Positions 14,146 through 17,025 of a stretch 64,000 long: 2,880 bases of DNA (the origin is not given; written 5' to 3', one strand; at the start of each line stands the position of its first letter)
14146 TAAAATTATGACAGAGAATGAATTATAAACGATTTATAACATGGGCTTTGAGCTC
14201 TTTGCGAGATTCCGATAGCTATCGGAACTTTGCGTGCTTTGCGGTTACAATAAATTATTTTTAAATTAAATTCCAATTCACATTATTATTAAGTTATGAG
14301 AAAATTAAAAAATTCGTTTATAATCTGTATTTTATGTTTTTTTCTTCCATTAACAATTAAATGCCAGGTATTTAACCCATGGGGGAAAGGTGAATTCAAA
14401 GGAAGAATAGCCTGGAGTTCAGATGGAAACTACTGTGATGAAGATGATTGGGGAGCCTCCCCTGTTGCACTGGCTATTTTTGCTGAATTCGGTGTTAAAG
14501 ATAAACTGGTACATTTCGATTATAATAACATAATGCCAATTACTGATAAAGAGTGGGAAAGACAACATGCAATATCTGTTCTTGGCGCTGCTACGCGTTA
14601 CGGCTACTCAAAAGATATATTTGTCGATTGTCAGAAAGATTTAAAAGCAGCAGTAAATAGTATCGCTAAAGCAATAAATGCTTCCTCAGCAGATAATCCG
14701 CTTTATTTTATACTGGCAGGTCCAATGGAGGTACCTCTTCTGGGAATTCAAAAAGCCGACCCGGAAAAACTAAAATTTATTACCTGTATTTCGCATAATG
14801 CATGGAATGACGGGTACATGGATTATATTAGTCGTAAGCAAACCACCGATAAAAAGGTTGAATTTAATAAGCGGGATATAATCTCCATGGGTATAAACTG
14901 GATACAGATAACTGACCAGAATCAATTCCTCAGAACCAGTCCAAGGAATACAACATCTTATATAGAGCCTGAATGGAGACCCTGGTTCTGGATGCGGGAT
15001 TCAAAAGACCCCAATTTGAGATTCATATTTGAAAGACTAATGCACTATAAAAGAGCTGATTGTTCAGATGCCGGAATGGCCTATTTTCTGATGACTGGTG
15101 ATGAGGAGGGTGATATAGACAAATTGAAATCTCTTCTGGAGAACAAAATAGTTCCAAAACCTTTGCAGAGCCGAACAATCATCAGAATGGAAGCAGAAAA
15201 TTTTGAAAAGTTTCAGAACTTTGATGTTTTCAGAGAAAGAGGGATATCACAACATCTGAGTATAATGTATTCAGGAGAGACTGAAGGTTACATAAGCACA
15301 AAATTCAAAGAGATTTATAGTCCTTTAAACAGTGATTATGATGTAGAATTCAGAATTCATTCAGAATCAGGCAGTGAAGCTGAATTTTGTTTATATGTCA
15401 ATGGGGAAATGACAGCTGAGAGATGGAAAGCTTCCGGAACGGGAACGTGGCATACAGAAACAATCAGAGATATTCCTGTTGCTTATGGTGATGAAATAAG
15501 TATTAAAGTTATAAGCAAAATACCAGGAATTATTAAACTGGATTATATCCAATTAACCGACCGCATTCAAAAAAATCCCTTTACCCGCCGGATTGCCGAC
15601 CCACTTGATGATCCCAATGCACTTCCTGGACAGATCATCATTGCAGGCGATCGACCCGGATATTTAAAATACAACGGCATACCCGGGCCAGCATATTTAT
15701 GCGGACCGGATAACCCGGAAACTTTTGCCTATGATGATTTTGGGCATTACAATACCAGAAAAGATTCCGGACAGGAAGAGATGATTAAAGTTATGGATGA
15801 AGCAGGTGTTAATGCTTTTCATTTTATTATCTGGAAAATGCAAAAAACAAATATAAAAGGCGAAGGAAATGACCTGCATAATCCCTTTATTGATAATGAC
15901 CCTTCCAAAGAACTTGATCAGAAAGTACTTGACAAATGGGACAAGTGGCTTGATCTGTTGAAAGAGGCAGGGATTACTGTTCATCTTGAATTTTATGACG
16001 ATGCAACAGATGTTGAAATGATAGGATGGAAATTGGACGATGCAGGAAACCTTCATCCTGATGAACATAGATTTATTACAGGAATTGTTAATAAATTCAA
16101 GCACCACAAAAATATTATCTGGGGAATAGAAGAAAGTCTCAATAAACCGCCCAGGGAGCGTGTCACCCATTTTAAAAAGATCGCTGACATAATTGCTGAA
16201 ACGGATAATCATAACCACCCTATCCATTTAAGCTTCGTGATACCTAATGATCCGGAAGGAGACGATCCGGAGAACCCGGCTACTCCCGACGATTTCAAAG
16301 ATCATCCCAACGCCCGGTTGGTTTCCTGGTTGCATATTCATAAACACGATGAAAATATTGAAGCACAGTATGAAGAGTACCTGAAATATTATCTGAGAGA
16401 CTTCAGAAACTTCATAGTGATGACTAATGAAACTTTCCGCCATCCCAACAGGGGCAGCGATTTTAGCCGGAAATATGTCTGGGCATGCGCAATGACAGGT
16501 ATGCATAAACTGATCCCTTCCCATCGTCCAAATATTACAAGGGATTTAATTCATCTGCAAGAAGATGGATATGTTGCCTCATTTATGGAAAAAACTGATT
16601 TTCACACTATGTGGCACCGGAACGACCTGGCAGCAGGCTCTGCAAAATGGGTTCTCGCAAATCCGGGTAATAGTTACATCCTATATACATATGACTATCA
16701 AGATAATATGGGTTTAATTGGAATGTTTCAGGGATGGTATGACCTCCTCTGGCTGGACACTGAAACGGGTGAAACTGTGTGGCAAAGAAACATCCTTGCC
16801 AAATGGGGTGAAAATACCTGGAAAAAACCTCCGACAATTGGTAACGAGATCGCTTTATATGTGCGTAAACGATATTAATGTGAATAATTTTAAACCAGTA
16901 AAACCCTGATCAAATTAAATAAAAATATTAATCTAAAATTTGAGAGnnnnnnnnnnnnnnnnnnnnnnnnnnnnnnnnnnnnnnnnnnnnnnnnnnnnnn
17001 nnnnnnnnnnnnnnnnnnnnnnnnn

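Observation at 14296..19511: Tandem duplicated ~860-aa exported proteins with an unassigned four-part architecture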

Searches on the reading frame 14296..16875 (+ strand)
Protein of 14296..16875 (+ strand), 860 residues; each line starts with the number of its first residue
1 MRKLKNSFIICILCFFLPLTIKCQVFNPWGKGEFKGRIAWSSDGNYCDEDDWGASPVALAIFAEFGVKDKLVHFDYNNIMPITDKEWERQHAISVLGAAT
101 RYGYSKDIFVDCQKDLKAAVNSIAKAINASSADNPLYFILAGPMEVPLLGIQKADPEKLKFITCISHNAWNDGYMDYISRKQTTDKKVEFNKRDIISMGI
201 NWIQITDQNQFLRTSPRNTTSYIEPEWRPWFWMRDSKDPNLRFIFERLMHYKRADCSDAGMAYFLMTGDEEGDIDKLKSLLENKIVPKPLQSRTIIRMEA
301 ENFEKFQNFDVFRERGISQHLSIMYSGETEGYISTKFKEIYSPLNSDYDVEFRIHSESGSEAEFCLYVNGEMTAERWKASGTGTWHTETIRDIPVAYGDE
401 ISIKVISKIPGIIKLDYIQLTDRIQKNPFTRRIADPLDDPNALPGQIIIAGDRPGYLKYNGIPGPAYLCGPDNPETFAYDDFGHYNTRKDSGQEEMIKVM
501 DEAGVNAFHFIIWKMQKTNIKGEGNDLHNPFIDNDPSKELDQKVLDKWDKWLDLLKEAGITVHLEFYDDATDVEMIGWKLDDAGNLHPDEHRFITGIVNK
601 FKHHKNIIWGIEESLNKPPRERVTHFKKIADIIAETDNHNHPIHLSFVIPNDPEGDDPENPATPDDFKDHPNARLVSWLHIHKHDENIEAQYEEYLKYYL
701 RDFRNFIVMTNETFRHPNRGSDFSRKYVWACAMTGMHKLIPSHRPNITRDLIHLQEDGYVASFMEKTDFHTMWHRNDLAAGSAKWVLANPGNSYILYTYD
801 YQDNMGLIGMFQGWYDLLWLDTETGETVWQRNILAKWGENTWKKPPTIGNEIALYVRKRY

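Call 4: search_protein_families(library=pfam, proteins=[window:14296-16875:+], max_evalue=1)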
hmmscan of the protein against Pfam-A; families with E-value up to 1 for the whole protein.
window:14296-16875:+ (860 aa): 0 families

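Call 5: search_protein_families(library=ncbifam, proteins=[window:14296-16875:+], max_evalue=1)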
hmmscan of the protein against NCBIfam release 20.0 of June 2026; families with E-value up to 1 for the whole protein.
window:14296-16875:+ (860 aa): 0 families

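Call 7: search_solved_structures(query=window:14296-16875:+, max_evalue=10, show_alignments=2)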
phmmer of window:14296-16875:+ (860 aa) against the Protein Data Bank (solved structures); distinct sequences matched with E-value up to 10: 3.
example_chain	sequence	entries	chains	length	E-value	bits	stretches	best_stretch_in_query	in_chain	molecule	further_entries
1htw_A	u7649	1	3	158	0.8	10.9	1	542-577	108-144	HI0065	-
1fl9_A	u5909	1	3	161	0.83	10.9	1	542-577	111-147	HYPOTHETICAL PROTEIN HI0065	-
8f5o_F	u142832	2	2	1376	1.4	10.1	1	682-765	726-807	WD_REPEATS_REGION domain-containing protein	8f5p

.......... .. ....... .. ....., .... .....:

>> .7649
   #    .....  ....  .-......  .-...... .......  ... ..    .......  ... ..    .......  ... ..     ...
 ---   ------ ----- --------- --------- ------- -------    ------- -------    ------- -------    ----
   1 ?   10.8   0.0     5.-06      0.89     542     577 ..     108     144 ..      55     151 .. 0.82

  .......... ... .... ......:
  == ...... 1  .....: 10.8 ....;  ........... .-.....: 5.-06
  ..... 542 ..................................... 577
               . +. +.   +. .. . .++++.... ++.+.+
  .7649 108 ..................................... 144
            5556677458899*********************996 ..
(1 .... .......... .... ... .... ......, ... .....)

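Call 10: find_homologous_proteins(query=window:14296-16875:+, max_evalue=0.001)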
Query window:14296-16875:+ (860 aa): 278 proteins with E <= 0.001 among 5199 candidates; the best 120 are listed.
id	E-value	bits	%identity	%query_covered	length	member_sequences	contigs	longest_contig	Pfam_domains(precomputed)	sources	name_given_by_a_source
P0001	0.0e+0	2067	100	100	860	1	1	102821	-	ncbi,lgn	-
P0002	0.0e+0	1418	70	98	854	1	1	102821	-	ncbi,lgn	-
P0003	0.0e+0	1342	66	100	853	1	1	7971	-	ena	-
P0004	0.0e+0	1304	65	100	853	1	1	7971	-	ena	-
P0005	0.0e+0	1034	55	100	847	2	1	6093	-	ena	-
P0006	0.0e+0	1034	42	97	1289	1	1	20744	-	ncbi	-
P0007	0.0e+0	1028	41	97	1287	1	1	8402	-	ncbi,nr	ncbi:MAG: hypothetical protein N3D11_16790 [Candidatus Sumerlaeia bacterium]|nr:hypothetical protein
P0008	2.2e-293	994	53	97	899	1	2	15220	-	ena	-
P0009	7.0e-293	992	54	97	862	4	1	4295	-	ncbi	-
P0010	1.9e-292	991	54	97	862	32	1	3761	-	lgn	-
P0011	1.3e-291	988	54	97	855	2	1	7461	-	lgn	-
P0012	1.5e-290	985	53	100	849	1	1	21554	-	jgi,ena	-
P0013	3.5e-290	983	53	100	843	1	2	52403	-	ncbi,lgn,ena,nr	ncbi:MAG: hypothetical protein O2887_05770 [Bacteroidetes bacterium]|nr:hypothetical protein [Bacter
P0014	8.6e-290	982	53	98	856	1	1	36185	-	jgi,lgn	jgi:hypothetical protein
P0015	4.1e-288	977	51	99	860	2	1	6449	-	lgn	-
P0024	9.3e-281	952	52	97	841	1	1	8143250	-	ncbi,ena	-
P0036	1.5e-275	935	51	97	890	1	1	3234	PF13204.14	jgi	-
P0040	3.5e-275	934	51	99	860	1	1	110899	-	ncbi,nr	ncbi:MAG: hypothetical protein GY774_31330 [Planctomycetes bacterium]|nr:hypothetical protein [Planc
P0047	1.4e-271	922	50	100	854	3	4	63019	-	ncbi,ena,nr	ncbi:MAG: hypothetical protein ISS70_05480 [Phycisphaerae bacterium]|nr:hypothetical protein [Phycis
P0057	1.1e-269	916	51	96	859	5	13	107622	-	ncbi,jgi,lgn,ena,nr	ncbi:MAG: hypothetical protein HN778_02215 [Prolixibacteraceae bacterium]|jgi:hypothetical protein|n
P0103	3.2e-260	884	48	97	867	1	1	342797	-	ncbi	ncbi:MAG: hypothetical protein ACUVUC_03630 [Thermoguttaceae bacterium]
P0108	2.6e-258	878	49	99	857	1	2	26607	PF13204.14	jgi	jgi:hypothetical protein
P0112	5.6e-258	877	49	97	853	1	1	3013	PF13204.14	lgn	-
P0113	1.3e-255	869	48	97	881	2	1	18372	PF13204.14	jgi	jgi:hypothetical protein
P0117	2.0e-253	862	46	99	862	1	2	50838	PF13204.14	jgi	jgi:hypothetical protein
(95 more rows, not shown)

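Call 14: search_solved_structures(query=A1, max_evalue=10, show_alignments=3)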
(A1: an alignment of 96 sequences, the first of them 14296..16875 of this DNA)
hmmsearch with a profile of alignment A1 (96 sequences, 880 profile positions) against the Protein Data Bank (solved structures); distinct sequences matched with E-value up to 10: 13.
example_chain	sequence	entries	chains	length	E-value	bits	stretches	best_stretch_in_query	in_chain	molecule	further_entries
5x7o_A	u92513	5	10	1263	6.6e-06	27.7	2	352-435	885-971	Glycoside hydrolase family 31 alpha-glucosidase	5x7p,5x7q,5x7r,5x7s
2vzp_A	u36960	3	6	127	0.013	16.7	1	350-416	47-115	EXO-BETA-D-GLUCOSAMINIDASE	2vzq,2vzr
2w87_A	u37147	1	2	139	0.2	12.9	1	348-413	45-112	ESTERASE D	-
2w46_A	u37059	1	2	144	0.22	12.7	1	348-413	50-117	ESTERASE D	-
5kph_A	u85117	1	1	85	0.24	12.6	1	335-400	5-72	De novo Beta Sheet Design Protein OR485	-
6gw3_D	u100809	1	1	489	0.25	12.5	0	460-546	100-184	3,5,7-trioxododecanoyl-CoA synthase,3,5,7-trioxododecanoyl-CoA synthase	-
2vzs_A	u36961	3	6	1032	0.45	11.7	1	350-414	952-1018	EXO-BETA-D-GLUCOSAMINIDASE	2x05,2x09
2vzt_A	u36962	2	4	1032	0.45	11.7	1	350-414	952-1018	EXO-BETA-D-GLUCOSAMINIDASE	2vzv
2vzo_A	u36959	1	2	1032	0.45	11.7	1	350-414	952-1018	EXO-BETA-D-GLUCOSAMINIDASE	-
2vzu_A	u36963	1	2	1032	0.45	11.7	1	350-414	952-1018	EXO-BETA-D-GLUCOSAMINIDASE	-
1ux7_A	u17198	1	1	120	0.6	11.3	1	352-429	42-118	ENDO-1,4-BETA-XYLANASE D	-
1w0n_A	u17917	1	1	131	0.77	10.9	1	352-429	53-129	ENDO-1,4-BETA-XYLANASE D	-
7ay3_A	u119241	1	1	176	1.1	10.4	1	352-429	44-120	Endo-1,4-beta-xylanase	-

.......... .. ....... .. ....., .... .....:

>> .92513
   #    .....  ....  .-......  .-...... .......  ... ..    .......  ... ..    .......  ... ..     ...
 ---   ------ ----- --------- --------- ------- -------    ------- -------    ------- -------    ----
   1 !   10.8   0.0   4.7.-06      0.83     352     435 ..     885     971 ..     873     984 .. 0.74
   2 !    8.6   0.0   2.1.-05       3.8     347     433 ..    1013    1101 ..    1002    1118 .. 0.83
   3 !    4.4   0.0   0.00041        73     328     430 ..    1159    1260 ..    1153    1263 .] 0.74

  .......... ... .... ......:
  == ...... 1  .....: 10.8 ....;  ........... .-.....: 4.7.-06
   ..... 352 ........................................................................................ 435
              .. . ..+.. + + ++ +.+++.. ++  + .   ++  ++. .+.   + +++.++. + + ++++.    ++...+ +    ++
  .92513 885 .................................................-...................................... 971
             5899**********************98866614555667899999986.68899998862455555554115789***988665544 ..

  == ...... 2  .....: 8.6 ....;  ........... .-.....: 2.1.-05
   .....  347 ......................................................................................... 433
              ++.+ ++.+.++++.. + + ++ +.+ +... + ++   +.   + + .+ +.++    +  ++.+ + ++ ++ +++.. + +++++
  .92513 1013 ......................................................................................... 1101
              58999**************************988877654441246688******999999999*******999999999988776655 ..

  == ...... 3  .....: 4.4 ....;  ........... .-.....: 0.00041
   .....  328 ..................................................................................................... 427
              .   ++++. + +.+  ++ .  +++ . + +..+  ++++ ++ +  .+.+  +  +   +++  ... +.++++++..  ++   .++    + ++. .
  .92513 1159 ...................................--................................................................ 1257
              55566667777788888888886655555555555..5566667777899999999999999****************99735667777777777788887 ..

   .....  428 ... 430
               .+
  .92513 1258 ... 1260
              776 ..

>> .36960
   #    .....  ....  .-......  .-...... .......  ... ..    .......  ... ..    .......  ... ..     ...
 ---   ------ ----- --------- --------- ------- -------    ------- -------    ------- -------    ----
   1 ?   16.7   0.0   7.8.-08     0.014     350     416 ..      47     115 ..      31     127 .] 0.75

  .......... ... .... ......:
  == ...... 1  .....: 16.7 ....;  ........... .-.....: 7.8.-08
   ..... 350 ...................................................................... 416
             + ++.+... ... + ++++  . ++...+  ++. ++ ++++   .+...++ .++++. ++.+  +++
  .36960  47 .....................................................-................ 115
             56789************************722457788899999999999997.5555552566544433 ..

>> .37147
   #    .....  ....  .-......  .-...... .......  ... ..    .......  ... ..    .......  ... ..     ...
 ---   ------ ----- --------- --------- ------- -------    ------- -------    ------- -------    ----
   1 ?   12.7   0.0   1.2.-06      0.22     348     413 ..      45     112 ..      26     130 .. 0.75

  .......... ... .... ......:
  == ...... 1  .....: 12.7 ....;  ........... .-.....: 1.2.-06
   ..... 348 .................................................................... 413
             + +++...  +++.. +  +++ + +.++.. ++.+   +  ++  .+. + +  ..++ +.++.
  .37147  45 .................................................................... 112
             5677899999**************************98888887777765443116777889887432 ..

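Call 21: search_protein_families(library=pfam, alignment_id=A2, max_evalue=0.1)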
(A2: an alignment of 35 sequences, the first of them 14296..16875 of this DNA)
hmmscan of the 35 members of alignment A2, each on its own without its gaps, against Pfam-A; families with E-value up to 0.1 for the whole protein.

A. member 1, window:14296-16875:+ (860 aa): 0 families

B. families by the number of members that match (of 35 scanned): 16 families
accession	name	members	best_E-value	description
PF14686.12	fn3_3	5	0.0021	Polysaccharide lyase family 4, domain II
PF00150.24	Cellulase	4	0.00074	Cellulase (glycosyl hydrolase family 5)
PF05225.22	HTH_psq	2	0.00086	helix-turn-helix, Psq domain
PF16841.11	CBM60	2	0.0054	Ca-dependent carbohydrate-binding module xylan-binding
PF06439.18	3keto-disac_hyd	1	5.9e-50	3-keto-disaccharide hydrolase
PF00144.29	Beta-lactamase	1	3.2e-27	Beta-lactamase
PF13204.13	Apiosidase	1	5.6e-05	Apiosidase-like, catalytic domain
PF20674.3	SpaA_3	1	0.0029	Prealbumin-like fold domain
PF12904.13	Collagen_bind_2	1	0.029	Putative collagen-binding domain of a collagenase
PF08712.16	Nfu_N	1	0.042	Scaffold protein Nfu/NifU N terminal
PF03389.21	MobA_MobL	1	0.054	MobA/MobL family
PF23046.1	tSH3-B_UBE2O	1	0.06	UBE2O, tandem tSH3-B domain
PF12123.13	CBD_PlyG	1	0.063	PlyG Cell wall binding domain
PF13512.12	TPR_18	1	0.074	Tetratricopeptide repeat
PF13472.12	Lipase_GDSL_2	1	0.089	GDSL-like Lipase/Acylhydrolase family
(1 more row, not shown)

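Call 23: find_encoding_contigs(protein=P0001, flank=3000, max_places=2)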
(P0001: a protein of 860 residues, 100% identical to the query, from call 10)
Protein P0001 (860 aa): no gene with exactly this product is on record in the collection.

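Call 24: find_encoding_contigs(protein=P0024, flank=10000, max_places=2)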
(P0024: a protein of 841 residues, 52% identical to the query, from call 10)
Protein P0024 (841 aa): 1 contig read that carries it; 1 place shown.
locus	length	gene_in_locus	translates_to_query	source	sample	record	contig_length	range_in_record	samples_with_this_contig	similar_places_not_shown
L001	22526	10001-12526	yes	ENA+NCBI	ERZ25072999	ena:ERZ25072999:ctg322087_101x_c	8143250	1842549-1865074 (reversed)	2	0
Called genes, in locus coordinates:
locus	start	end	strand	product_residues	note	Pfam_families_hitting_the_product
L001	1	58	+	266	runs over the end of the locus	PF03372:Exo_endo_phos, PF23226:Exo_endo_phos_PGAP2IP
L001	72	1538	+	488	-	PF10142:PhoPQ_related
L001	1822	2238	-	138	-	-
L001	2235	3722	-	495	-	PF13582:Reprolysin_3 (faint), PF13688:Reprolysin_5 (weak), PF18962:Por_Secre_tail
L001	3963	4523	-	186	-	PF00440:TetR_N (weak), PF17938:TetR_C_29 (faint), PF17932:TetR_C_24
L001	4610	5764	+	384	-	PF20510:HgmA_N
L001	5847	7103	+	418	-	PF09298:FAA_hydrolase_N, PF01557:FAA_hydrolase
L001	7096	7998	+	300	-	PF01613:Flavin_Reduct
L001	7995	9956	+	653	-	PF16177:ACAS_N, PF00501:AMP-binding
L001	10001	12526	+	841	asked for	-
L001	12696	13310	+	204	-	PF05685:Uma2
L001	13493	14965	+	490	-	PF03572:Peptidase_S41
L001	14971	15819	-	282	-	PF12706:Lactamase_B_2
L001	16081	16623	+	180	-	PF01625:PMSR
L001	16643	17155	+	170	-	PF00578:AhpC-TSA, PF08534:Redoxin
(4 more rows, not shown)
